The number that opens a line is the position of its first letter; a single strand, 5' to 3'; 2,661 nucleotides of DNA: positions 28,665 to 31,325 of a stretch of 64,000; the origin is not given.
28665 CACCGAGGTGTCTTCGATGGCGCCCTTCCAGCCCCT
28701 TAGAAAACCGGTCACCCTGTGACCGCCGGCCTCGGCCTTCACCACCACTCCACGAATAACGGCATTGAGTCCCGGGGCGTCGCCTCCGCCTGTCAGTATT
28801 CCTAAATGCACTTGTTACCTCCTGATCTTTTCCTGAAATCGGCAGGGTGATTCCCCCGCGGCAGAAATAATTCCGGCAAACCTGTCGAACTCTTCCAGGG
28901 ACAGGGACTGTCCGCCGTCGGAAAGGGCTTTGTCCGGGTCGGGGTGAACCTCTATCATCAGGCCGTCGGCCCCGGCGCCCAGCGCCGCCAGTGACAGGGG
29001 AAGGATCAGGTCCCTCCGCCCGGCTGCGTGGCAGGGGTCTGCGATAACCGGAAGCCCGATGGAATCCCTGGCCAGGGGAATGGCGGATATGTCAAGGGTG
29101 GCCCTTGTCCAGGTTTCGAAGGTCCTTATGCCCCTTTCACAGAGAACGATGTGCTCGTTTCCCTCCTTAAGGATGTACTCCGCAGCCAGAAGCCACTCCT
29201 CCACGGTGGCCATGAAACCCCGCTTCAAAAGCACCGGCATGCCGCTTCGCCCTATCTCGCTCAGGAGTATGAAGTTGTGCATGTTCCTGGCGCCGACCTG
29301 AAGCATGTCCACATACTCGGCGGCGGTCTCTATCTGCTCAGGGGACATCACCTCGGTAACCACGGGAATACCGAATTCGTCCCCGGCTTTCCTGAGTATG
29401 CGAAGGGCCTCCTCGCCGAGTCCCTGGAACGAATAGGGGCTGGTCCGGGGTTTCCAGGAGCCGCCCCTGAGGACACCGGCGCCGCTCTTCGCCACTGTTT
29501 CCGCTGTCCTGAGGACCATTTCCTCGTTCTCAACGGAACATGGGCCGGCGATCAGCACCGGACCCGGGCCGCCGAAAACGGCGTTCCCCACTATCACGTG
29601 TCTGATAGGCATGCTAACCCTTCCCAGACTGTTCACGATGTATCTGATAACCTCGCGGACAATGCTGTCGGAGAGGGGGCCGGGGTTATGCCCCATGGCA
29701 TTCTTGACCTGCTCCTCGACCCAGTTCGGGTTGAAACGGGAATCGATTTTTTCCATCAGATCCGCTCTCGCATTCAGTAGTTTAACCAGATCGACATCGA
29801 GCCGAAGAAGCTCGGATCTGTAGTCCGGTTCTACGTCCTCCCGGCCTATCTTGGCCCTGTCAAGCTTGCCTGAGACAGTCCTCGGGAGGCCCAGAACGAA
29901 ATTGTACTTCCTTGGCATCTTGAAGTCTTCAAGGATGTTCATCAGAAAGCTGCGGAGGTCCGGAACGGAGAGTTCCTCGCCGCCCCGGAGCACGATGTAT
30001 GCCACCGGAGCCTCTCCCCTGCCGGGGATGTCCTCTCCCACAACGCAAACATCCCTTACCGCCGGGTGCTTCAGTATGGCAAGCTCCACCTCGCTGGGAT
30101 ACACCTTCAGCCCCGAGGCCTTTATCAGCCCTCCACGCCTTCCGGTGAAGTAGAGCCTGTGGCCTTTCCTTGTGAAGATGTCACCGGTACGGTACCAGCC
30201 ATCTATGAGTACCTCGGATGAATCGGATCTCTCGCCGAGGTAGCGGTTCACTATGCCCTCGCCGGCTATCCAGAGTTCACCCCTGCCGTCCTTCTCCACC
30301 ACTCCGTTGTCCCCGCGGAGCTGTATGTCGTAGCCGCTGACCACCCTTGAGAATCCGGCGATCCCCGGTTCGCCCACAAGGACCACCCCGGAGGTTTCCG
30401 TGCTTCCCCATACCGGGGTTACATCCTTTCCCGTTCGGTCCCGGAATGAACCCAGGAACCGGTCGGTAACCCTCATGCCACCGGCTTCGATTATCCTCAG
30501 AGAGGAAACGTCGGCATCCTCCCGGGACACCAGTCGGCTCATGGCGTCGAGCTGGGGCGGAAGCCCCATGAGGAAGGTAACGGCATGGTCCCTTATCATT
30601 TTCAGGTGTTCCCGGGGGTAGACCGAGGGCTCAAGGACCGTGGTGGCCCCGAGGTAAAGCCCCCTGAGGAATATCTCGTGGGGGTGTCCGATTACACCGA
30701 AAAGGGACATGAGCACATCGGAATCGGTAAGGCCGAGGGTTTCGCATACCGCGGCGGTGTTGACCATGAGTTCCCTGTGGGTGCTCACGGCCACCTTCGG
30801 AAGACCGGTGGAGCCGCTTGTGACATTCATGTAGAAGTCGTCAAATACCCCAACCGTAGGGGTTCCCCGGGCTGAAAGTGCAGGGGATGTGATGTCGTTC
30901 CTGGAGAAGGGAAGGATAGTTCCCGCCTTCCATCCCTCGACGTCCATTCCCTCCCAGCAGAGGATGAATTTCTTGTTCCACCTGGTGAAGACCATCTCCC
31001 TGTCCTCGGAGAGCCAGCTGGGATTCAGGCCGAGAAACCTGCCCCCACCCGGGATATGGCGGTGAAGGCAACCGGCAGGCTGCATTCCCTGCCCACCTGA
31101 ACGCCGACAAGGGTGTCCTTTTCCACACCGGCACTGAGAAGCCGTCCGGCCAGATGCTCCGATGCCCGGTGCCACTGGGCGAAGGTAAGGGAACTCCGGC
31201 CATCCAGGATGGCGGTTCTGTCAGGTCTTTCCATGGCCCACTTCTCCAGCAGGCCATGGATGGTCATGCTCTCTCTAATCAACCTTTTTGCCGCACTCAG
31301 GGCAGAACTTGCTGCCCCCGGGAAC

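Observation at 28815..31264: Adenylate-forming enzyme reads straight into chorismate mutase-DAHP synthase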

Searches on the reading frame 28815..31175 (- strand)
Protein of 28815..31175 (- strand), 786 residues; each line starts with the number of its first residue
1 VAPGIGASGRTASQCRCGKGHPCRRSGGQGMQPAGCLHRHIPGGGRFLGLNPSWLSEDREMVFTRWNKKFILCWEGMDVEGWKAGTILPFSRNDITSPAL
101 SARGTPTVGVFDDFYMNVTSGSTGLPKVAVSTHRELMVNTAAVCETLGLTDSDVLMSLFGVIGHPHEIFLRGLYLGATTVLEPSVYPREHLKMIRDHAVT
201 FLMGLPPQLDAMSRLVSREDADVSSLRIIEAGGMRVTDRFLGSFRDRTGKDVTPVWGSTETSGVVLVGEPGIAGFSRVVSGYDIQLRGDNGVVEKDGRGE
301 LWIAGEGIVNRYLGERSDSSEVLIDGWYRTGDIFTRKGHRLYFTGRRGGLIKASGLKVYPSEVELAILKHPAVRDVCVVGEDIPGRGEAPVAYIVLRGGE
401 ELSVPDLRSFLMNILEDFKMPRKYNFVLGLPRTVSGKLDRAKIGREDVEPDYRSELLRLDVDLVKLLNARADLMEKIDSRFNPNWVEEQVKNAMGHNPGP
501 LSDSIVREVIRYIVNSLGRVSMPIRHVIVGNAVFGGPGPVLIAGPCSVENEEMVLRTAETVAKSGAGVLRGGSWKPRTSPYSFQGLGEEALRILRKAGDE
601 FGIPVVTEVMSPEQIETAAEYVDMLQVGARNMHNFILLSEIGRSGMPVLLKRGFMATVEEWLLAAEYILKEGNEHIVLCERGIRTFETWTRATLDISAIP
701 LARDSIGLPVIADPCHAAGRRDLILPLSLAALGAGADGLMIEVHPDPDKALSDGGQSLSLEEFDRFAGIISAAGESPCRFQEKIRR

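Call 3: search_protein_families(library=pfam, proteins=[window:28815-31175:-], max_evalue=0.01)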
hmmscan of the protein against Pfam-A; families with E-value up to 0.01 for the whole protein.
window:28815-31175:- (786 aa): 5 families
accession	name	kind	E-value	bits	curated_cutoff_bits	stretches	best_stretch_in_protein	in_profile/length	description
PF00793.26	DAHP_synth_1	-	1.5e-78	263.9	25.5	1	539-770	18-261/270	DAHP synthetase I family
PF00501.34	AMP-binding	-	9.1e-28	97.6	29.9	1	114-313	165-384/384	AMP-binding enzyme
PF13193.12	AMP-binding_C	-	1.8e-16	61.3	24.5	1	362-437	1-76/76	AMP-binding enzyme C-terminal domain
PF03102.20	NeuB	-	1.9e-05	24.7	22.1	1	585-680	52-147/241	NeuB family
PF01817.26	CM_2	-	0.0036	17.9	27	0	453-515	2-73/80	Chorismate mutase type II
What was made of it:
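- On AroQ chorismate mutase (catalytic): Pfam CM_2 on the window's tail alone is below cutoff (17.9 against 27, call 3).
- The window's tail scores 17.9 bits against the CM_2 cutoff of 27 (call 3).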

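Call 4: search_protein_families(library=ncbifam, proteins=[window:28815-31175:-], max_evalue=0.01)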
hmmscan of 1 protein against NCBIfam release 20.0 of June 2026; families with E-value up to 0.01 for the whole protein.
window:28815-31175:- (786 aa): 107 families (the best 25 are shown)
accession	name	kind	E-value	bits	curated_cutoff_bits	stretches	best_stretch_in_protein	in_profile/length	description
NF006421.0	PRK08673.1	subfamily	1.9e-117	392.3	335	1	525-768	81-324/338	3-deoxy-7-phosphoheptulonate synthase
TIGR01361.1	DAHP_synth_Bsub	equivalog_domain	6.3e-109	363.3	267.75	1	529-767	16-254/260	3-deoxy-7-phosphoheptulonate synthase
NF009239.0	PRK12595.1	equivalog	1.5e-108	363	279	1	451-771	8-351/360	bifunctional 3-deoxy-7-phosphoheptulonate synthase/chorismate mutase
NF009933.0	PRK13396.1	subfamily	5.4e-95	318.3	486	1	530-781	92-345/352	3-deoxy-7-phosphoheptulonate synthase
NF041229.1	BagF_FevY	exception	5.9e-92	308.4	700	1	517-770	68-322/340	phospho-2-dehydro-3-deoxyheptonate aldolase BagF/FevY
NF004837.0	PRK06187.1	subfamily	6.7e-60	202.8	476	1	106-443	165-518/531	long-chain-fatty-acid--CoA ligase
TIGR02262.1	benz_CoA_lig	subfamily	1.1e-42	146.4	375.25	1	112-443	162-505/508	benzoate-CoA ligase family protein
TIGR01923.1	menE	equivalog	6.3e-41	140.7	330.15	1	118-442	120-441/442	o-succinylbenzoate--CoA ligase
NF005307.0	PRK06839.1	equivalog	2.2e-39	135.5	748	1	113-444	151-490/496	o-succinylbenzoate--CoA ligase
NF002966.0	PRK03640.1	equivalog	4e-37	127.9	556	1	118-445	148-478/483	o-succinylbenzoate--CoA ligase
NF004114.0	PRK05605.1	equivalog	8.8e-37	126.6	766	1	116-444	226-566/575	long-chain-fatty-acid--CoA ligase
NF009233.0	PRK12583.1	subfamily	1.4e-35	122.7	832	1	107-443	197-546/558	fatty acid CoA ligase family protein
NF003543.0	PRK05198.1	equivalog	4.4e-35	121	242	1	540-766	19-260/273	3-deoxy-8-phosphooctulonate synthase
NF005801.1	PRK07656.1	equivalog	1.1e-34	120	657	1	118-438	171-494/500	FadD3 family acyl-CoA ligase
NF004822.0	PRK06178.1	equivalog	1.4e-34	119.6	782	1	116-443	218-563/571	acyl-CoA synthetase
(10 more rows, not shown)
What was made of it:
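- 28815..29612 (-): Gene 2: bare type Iβ DAHP synthase, 265 aa, running from ATG 29612 to a stop at 28815-28817. It has no regulatory extension of its own. Calls 3, 4 (NF006421 392 bits > 335; TIGR01361 363 bits > 268).
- On A specific, named CoA-ligase family (benzoate-, OSB-, fatty-acid-CoA ligase and others): Call 4: the best is PRK06187 at 203 bits against 476, then benz_CoA_lig at 146 against 375 and MenE at 141 against 330.
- On Type Iβ DAHP synthase: Calls 3, 4: 263.9, 392 (>335) and 363 (>268) bits.
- Checked: Pfam and NCBIfam find AMP-binding (ORF residues 114-313), AMP-binding_C (362-437), a weak CM_2 match (453-515, 17.9 bits against a cutoff of 27) and DAHP_synth_1 (539-770) in the one frame (calls 3, 4).
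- NF009239 (bifunctional DAHPS/CM) aligns end to end across tail plus DAHPS of the artefact ORF, 363 bits against a cutoff of 279 (call 4). The fused tail plus DAHPS scores above the cutoff for the bifunctional DAHPS/CM family (call 4).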

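Call 6: find_homologous_proteins(query=window:28815-31175:-, max_evalue=1e-10)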
Query window:28815-31175:- (786 aa): 444 proteins with E <= 1e-10 among 8000 candidates; the best 120 are listed.
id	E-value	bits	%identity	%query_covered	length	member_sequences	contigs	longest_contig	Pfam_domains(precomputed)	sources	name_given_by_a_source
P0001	0.0e+0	1031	95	61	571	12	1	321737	PF00501.35,PF13193.13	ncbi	-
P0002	2.2e-286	970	87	61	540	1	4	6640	PF00501.35,PF13193.13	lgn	-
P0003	2.1e-278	944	84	61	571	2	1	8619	PF00501.35,PF13193.13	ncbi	-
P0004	7.6e-278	942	85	61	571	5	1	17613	PF00501.35,PF13193.13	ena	-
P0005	6.8e-277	939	84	61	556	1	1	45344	PF00501.35,PF13193.13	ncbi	-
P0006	3.7e-276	936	84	61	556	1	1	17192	PF00501.35,PF13193.13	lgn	-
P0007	5.3e-276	936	84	61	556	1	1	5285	PF00501.35,PF13193.13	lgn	-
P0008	1.9e-273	927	84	61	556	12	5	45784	PF00501.35,PF13193.13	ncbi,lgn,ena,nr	ncbi:MAG TPA: AMP-binding protein [Candidatus Sabulitectum sp.]|nr:AMP-binding protein [Candidatus S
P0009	1.1e-268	912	81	61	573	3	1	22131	PF00501.35,PF13193.13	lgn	-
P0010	6.5e-267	906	81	61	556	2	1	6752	PF00501.35,PF13193.13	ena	-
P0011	1.0e-264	899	80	61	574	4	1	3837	PF00501.35,PF13193.13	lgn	-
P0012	9.5e-264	895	81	61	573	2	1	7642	PF00501.35,PF13193.13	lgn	-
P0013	1.3e-263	895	80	61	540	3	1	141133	PF00501.35,PF13193.13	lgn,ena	-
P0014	2.3e-262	891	82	61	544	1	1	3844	PF00501.35,PF13193.13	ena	-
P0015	1.3e-261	888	80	61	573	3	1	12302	PF00501.35,PF13193.13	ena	-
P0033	4.8e-238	810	100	46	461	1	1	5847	PF00501.35,PF13193.13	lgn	-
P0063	3.5e-160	553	55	61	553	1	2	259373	PF00501.35,PF13193.13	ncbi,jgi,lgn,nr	ncbi:MAG: hypothetical protein AVO35_03270 [Candidatus Aegiribacteria sp. MLS_C]|nr:MAG: hypothetica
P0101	1.6e-141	491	50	61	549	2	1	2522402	PF00501.35,PF13193.13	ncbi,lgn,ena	-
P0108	2.2e-79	286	36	53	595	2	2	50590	PF00501.35,PF13193.13,PF01817.27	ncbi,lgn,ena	-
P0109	8.6e-79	284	36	52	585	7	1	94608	PF00501.35,PF13193.13,PF01817.27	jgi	-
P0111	2.3e-78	282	39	52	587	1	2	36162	PF00501.35,PF13193.13,PF01817.27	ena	-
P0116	4.5e-69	251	35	51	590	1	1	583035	PF00501.35,PF13193.13,PF01817.27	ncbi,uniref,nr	ncbi:acid--CoA ligase [candidate division LCP-89 bacterium B3_LCP]|uniref:chorismate mutase n=1 Tax=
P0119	3.7e-68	248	39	44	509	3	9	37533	PF00501.35,PF13193.13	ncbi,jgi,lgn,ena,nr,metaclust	ncbi:MAG: AMP-binding protein [Candidatus Tritonobacter lacicola]|nr:AMP-binding protein [Candidatus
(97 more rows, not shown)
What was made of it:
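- UniRef names one member 'chorismate mutase' (call 6).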

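Call 9: find_encoding_contigs(protein=P0001, flank=10000, max_places=3)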
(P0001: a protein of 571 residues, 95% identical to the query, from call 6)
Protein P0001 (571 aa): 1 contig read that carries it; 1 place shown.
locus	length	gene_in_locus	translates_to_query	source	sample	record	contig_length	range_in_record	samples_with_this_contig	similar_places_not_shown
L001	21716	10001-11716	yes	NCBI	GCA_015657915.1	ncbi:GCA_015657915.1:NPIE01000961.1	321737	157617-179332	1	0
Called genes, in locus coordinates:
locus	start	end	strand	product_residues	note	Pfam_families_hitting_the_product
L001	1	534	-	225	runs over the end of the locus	PF00561:Abhydrolase_1 (faint), PF12697:Abhydrolase_6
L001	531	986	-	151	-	PF03061:4HBT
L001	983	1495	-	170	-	PF06172:Cupin_5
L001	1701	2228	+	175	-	-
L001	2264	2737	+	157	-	PF04463:2-thiour_desulf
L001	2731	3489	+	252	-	PF00005:ABC_tran, PF13304:AAA_21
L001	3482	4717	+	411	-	PF12679:ABC2_membrane_2, PF12698:ABC2_membrane_3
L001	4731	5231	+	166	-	PF01613:Flavin_Reduct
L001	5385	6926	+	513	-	PF16949:ABC_tran_2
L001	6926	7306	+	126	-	PF03652:RuvX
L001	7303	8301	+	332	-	PF02618:YceG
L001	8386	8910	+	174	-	-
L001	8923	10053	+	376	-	PF13421:Band_7_1, PF01145:Band_7, PF17032:Zn_ribbon_15 (faint), PF18912:DZR_2 (faint), PF12773:DZR, PF13240:Zn_Ribbon_1 (faint), PF13248:Zn_ribbon_3 (faint)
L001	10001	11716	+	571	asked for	PF00501:AMP-binding, PF13193:AMP-binding_C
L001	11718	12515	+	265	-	PF00793:DAHP_synth_1, PF03102:NeuB (faint)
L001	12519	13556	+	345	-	PF00365:PFK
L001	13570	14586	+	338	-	PF00044:Gp_dh_N, PF02800:Gp_dh_C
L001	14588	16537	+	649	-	PF00162:PGK, PF00121:TIM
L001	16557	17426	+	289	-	PF00892:EamA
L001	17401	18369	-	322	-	PF01180:DHO_dh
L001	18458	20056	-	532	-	PF28559:TPR_SusR (weak), PF13424:TPR_12 (weak), PF13424:TPR_12, PF00515:TPR_1 (weak), PF17874:TPR_MalT, PF24885:TPR_NPHP3 (weak), PF13424:TPR_12, PF00990:GGDEF, +8 more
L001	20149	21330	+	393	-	-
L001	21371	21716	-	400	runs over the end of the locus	PF00155:Aminotran_1_2, PF12897:Asp_aminotransf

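Call 16: find_encoding_contigs(protein=P0063, flank=6000, max_places=1)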
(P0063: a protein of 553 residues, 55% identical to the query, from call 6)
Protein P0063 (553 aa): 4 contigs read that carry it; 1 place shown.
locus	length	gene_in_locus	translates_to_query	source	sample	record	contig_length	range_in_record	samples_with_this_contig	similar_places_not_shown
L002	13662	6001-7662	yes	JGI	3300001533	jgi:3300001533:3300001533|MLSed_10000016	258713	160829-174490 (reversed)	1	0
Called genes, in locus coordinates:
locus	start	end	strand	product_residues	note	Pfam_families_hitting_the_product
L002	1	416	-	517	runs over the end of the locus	-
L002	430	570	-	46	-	-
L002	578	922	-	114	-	-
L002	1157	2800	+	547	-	PF16949:ABC_tran_2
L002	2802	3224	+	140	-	PF03652:RuvX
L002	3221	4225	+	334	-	PF02618:YceG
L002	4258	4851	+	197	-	-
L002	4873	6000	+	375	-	PF13421:Band_7_1, PF01145:Band_7, PF17032:Zn_ribbon_15 (faint), PF12773:DZR, PF13240:Zn_Ribbon_1, PF13248:Zn_ribbon_3 (weak), PF13240:Zn_Ribbon_1 (weak), PF13248:Zn_ribbon_3 (weak), +4 more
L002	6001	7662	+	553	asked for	PF00501:AMP-binding, PF13193:AMP-binding_C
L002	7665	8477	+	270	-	PF00793:DAHP_synth_1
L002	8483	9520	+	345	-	PF00365:PFK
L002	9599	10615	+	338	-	PF00044:Gp_dh_N, PF02800:Gp_dh_C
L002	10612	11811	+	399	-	PF00162:PGK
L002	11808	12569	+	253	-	PF00121:TIM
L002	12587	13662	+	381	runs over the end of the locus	PF13439:Glyco_transf_4, PF13579:Glyco_trans_4_4 (weak), PF20706:GT4-conflict, PF00534:Glycos_transf_1, PF13692:Glyco_trans_1_4, PF13524:Glyco_trans_1_2 (weak)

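Call 17: find_encoding_contigs(protein=P0101, flank=6000, max_places=1)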
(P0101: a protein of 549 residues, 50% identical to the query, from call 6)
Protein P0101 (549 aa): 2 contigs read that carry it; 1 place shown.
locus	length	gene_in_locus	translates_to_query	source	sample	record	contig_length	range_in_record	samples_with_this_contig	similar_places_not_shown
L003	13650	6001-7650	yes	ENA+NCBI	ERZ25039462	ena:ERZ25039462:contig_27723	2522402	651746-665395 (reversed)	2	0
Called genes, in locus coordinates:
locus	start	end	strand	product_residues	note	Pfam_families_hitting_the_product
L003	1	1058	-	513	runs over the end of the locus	PF04389:Peptidase_M28, PF01546:Peptidase_M20 (faint)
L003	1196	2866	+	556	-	PF16949:ABC_tran_2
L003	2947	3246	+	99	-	PF03652:RuvX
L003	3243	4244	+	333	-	PF02618:YceG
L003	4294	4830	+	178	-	-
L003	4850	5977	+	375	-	PF13421:Band_7_1, PF01145:Band_7, PF17032:Zn_ribbon_15 (faint), PF12773:DZR, PF13240:Zn_Ribbon_1 (faint), PF13248:Zn_ribbon_3 (weak)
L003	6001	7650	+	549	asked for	PF00501:AMP-binding, PF13193:AMP-binding_C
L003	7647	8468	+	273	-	PF00793:DAHP_synth_1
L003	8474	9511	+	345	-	PF00365:PFK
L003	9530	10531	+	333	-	PF00044:Gp_dh_N, PF02800:Gp_dh_C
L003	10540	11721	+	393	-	PF00162:PGK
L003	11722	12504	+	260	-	PF00121:TIM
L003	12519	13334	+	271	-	PF02517:Rce1-like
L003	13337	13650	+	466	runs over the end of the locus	PF02310:B12-binding, PF04055:Radical_SAM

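Call 18: find_encoding_contigs(protein=P0116, flank=6000, max_places=1)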
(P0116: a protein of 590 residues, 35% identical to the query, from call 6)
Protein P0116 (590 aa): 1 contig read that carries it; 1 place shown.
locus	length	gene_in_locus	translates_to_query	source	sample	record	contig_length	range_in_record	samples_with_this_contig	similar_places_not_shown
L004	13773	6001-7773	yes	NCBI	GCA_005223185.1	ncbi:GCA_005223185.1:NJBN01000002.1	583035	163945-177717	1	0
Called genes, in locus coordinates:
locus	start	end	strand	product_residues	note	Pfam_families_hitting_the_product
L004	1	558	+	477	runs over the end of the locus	PF03951:Gln-synt_N, PF00120:Gln-synt_C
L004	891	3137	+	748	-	PF08309:LVIVD (weak), PF18962:Por_Secre_tail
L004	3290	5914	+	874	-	-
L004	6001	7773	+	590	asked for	PF00501:AMP-binding, PF13193:AMP-binding_C, PF01817:CM_2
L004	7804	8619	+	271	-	PF00793:DAHP_synth_1, PF03102:NeuB (weak)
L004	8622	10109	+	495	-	PF01943:Polysacc_synt, PF13440:Polysacc_synt_3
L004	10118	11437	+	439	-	PF02310:B12-binding, PF04055:Radical_SAM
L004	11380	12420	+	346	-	PF04055:Radical_SAM, PF13186:SPASM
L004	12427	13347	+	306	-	PF03279:Lip_A_acyltrans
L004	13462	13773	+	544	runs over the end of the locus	PF13231:PMT_2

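Call 20: search_solved_structures(query=P0001, max_evalue=0.00001, show_alignments=0)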
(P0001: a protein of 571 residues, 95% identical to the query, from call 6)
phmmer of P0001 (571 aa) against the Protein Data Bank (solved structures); distinct sequences matched with E-value up to 0.00001: 196 (the best 60 are shown).
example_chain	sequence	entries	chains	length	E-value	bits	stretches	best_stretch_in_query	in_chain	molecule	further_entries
9be3_A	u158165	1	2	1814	3.6e-56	194.1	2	21-502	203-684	Linear gramicidin synthase subunit A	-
9be4_A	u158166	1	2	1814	3.6e-56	194.1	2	21-502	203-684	Linear gramicidin synthase subunit A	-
9meh_A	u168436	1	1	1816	3.6e-56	194.1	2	21-502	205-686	Linear gramicidin synthase subunit A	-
6mfz_A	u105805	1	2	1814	3.7e-56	194.1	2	21-502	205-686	Linear gramicidin synthase subunit A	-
6mfy_A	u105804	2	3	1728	7.5e-56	193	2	21-502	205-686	Linear gramicidin synthase subunit A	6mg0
4eat_A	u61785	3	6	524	5.9e-42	147.2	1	165-494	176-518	Benzoate-coenzyme A ligase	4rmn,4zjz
4rlf_A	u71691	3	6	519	6.1e-42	147.1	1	165-494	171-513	Benzoate-coenzyme A ligase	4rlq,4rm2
4rm3_A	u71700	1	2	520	6.2e-42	147.1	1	165-494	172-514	Benzoate-coenzyme A ligase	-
6m2o_A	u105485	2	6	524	8e-42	146.7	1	165-494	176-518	Benzoate-coenzyme A ligase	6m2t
6m2u_A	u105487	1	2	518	8.6e-42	146.6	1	165-494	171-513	Benzoate-coenzyme A ligase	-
8weu_A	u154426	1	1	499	1e-38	136.4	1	32-496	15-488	Fatty-acyl-CoA synthase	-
8wev_A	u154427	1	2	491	2.4e-38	135.2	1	32-496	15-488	Feruloyl-CoA Synthetase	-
8xjz_C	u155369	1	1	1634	7.2e-36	127.1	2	15-491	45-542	Peptide synthetase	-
2v7b_A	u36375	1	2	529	6.3e-32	114.1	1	147-494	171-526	BENZOATE-COENZYME A LIGASE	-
5n9w_A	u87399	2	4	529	3.1e-31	111.8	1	22-497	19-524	Adenylation domain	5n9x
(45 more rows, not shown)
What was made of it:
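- Tried and rejected: The LgrA 194-bit score is the sum of two A-domains (calls 4, 20).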

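Call 25: find_encoding_contigs(protein=P0033, flank=6000, max_places=3)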
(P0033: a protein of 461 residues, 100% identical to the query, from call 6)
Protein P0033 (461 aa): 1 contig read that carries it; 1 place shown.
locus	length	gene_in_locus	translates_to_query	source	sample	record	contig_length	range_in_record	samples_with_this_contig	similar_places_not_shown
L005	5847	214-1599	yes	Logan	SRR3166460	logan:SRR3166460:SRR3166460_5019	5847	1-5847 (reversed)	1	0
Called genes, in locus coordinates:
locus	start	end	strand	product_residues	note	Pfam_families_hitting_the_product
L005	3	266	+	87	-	?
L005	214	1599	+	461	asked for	PF00501:AMP-binding, PF13193:AMP-binding_C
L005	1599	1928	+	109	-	-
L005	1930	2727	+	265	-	PF00793:DAHP_synth_1, PF03102:NeuB (weak)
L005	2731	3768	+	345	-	PF00365:PFK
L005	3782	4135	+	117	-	PF00044:Gp_dh_N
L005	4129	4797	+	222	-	PF02800:Gp_dh_C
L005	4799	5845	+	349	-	?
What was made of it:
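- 28815..29612 (-): Calls 9, 25 show separate 265-aa genes in L001 and L005.
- L001 and L005 annotate separate genes: a 571-aa ligase (in L005 the ligase is itself split by an L005 frameshift) and a 265-aa DAHPS (calls 9, 25). GAPDH is split in both the window and L005 (call 25).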
